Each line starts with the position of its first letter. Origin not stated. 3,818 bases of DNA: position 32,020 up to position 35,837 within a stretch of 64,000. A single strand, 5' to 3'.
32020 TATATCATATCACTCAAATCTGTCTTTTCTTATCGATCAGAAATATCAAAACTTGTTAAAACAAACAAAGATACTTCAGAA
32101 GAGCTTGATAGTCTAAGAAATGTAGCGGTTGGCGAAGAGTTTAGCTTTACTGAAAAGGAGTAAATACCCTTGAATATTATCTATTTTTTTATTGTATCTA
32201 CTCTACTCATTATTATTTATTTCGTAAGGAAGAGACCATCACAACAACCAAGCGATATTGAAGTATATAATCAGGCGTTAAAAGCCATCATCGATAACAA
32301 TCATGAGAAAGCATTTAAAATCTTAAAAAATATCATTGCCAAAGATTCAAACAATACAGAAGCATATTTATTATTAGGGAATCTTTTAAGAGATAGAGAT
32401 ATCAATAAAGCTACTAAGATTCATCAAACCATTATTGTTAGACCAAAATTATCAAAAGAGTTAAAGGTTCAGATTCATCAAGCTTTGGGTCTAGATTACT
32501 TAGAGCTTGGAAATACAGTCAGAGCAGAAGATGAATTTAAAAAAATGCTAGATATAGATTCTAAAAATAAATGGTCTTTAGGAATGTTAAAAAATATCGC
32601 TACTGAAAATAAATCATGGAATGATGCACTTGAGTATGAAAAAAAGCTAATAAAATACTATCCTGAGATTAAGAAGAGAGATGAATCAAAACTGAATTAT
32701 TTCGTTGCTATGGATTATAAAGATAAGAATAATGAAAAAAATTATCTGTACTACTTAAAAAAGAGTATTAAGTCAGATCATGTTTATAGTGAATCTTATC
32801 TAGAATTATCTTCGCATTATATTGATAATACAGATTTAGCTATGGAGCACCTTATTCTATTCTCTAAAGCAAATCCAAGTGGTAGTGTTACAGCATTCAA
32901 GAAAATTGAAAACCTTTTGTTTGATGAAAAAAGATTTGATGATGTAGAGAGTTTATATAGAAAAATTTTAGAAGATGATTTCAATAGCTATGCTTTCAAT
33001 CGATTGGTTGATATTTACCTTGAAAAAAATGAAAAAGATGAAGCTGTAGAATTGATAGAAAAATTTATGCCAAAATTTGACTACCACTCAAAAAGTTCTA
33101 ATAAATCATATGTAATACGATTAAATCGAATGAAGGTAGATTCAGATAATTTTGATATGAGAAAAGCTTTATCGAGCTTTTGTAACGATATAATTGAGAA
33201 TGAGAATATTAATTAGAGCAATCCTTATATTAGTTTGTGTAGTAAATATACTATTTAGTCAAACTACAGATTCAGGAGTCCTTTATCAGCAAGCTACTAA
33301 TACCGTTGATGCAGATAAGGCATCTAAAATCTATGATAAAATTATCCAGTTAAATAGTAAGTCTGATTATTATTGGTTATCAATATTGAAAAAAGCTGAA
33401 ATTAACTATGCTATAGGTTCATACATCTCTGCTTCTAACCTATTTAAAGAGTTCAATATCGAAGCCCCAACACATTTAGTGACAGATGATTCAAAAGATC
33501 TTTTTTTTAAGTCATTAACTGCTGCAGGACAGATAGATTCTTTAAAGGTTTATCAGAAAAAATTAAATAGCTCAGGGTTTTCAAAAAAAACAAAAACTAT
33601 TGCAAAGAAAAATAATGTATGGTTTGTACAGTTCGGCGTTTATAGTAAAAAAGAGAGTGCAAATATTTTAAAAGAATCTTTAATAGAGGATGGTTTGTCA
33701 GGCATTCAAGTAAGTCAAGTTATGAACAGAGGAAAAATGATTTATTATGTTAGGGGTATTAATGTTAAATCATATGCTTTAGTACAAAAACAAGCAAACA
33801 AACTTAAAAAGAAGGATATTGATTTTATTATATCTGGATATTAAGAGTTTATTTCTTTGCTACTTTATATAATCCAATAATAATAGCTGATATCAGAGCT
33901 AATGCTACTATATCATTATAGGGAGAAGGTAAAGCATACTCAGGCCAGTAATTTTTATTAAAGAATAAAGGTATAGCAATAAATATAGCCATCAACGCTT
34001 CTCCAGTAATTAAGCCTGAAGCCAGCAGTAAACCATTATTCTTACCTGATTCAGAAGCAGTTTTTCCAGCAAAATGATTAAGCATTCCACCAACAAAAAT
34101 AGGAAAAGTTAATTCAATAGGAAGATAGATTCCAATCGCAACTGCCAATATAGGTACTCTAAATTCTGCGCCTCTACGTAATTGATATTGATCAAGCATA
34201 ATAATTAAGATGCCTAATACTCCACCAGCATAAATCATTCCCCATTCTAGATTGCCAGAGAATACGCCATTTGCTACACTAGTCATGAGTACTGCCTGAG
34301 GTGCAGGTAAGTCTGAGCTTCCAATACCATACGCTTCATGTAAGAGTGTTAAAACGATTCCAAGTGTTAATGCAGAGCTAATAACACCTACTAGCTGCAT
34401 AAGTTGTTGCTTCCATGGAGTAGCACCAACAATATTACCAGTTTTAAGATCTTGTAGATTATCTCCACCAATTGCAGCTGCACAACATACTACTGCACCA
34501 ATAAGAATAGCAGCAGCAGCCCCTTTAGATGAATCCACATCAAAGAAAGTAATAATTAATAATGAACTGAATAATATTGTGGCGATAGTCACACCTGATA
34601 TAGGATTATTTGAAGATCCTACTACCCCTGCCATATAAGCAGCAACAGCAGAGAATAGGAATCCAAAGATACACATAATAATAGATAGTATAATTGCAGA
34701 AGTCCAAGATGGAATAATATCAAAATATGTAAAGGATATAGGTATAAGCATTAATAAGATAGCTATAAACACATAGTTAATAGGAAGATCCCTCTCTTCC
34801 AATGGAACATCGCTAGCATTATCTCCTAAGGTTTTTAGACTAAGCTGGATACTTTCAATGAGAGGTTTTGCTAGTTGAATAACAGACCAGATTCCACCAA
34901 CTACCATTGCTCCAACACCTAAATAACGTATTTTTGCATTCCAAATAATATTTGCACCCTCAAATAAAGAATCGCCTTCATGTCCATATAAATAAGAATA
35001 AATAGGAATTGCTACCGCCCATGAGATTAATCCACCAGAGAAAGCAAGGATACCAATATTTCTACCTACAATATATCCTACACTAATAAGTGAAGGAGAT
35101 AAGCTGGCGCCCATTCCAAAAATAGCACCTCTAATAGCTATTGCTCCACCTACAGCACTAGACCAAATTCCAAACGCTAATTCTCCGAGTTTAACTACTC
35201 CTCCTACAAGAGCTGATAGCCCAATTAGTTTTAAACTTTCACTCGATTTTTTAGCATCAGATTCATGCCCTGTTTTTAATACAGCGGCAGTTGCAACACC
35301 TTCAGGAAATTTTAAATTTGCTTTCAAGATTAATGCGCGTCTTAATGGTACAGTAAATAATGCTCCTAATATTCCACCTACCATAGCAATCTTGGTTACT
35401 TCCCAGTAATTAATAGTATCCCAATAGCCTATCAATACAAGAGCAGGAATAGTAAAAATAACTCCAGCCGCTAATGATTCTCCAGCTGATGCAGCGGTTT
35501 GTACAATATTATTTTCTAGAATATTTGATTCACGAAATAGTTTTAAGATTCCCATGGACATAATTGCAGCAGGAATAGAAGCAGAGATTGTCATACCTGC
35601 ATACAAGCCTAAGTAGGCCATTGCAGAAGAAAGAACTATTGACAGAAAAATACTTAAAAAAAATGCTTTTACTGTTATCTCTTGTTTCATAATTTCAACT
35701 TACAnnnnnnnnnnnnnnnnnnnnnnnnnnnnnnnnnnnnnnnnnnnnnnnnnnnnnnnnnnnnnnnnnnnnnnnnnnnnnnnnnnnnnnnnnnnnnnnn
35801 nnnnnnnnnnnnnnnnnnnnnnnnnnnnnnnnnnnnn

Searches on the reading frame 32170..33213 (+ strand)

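Call 34: search_protein_families(library=pfam, proteins=[window:32170-33213:+], max_evalue=0.00001)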
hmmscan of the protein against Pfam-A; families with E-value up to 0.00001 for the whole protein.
window:32170-33213:+ (348 aa): 2 families
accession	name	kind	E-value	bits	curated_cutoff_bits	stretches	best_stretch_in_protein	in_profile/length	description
PF14559.12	TPR_19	-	1.2e-13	51.6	25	0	250-297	1-49/68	Tetratricopeptide repeat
PF13428.12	TPR_14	-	9.4e-07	29.4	23.5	0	43-72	15-44/44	Tetratricopeptide repeat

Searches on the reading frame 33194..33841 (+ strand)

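Call 36: search_protein_families(library=pfam, proteins=[window:33194-33841:+], max_evalue=0.00001)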
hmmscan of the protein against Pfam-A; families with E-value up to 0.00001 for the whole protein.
window:33194-33841:+ (216 aa): 1 family
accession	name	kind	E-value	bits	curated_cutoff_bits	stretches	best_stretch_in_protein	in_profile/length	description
PF05036.18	SPOR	-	3.7e-08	34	21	0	141-210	3-71/76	SPOR domain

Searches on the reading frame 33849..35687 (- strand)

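Call 36: search_protein_families(library=pfam, proteins=[window:33849-35687:-], max_evalue=0.00001)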
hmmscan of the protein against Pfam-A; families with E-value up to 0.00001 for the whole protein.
window:33849-35687:- (612 aa): 1 family
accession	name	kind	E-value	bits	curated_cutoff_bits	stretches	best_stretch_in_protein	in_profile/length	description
PF03169.20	OPT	-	1.5e-103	348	25.8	1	3-573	1-622/623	OPT oligopeptide transporter protein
